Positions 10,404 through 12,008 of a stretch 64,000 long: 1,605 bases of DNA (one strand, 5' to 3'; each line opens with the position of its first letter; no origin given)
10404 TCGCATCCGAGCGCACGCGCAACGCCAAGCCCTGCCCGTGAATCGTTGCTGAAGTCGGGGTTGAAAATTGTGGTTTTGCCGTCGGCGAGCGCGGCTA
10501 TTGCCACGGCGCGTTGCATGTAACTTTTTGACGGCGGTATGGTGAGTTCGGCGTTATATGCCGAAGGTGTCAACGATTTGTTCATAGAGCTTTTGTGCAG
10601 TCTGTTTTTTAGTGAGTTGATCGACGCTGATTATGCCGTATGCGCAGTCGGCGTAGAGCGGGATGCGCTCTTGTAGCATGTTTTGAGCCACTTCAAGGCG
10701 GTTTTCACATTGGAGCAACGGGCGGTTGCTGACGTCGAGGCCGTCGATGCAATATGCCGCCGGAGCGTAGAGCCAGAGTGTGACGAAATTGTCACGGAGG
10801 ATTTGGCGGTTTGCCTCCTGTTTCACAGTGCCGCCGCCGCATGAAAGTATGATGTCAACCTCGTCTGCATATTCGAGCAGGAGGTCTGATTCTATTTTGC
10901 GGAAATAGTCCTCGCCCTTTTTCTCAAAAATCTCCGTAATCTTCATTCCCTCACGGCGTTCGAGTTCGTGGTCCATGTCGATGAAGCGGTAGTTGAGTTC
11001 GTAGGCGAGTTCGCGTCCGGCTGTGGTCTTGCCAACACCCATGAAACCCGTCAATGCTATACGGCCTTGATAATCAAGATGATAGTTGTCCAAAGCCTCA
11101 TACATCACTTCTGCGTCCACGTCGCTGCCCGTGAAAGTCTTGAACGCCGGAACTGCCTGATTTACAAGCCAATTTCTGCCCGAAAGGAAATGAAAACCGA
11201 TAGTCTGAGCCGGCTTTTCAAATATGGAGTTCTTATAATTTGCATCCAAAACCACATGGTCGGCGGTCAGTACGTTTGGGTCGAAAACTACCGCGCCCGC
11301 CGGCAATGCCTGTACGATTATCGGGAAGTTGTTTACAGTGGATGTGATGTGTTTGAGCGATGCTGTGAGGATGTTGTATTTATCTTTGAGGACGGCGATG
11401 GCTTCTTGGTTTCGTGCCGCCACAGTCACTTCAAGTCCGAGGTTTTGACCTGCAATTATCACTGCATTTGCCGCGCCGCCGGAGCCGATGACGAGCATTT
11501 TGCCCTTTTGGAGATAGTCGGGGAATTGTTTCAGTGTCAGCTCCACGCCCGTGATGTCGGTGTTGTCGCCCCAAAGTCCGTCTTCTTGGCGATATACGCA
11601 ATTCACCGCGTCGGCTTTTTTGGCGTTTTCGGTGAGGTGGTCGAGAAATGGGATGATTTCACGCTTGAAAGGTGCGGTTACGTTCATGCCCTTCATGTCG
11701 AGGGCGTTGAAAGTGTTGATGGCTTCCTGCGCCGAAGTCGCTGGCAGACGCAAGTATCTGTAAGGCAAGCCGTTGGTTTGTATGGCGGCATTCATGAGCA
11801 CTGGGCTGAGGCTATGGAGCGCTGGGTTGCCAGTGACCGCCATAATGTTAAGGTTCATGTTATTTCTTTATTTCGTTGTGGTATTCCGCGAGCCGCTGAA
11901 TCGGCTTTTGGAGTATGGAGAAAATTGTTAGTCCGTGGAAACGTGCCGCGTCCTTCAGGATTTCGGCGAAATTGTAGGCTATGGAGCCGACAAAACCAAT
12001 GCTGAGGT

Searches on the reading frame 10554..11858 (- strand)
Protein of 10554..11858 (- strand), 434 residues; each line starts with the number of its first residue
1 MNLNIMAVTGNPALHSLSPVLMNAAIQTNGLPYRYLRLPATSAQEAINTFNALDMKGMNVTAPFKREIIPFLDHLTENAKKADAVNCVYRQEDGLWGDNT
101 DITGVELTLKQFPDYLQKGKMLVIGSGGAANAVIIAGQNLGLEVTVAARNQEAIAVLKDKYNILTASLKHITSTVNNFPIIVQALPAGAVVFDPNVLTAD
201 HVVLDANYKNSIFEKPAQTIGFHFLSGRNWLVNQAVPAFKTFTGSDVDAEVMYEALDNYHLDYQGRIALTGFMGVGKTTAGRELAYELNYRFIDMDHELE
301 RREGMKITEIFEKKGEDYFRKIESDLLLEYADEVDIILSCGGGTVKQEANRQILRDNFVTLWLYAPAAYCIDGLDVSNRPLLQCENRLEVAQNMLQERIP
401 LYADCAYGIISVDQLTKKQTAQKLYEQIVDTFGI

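Call 12: search_protein_families(library=pfam, proteins=[window:10554-11858:-], max_evalue=0.001)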
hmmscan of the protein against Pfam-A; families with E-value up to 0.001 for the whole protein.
window:10554-11858:- (434 aa): 5 families
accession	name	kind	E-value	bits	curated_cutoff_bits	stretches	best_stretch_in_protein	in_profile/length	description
PF01202.28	SKI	-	8.9e-42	143.3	22.1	1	273-428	1-158/159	Shikimate kinase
PF08501.16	Shikimate_dh_N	-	1.8e-22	79.8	27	1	8-88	1-83/83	Shikimate dehydrogenase substrate binding domain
PF18317.6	SDH_C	-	1.4e-06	28.4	25.8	1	231-256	5-30/31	Shikimate 5'-dehydrogenase C-terminal domain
PF01488.26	Shikimate_DH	-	1e-05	26.1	24.3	1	107-192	2-90/138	Shikimate / quinate 5-dehydrogenase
PF13238.12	AAA_18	-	3.6e-05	24.6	29.4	1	267-313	1-34/128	AAA domain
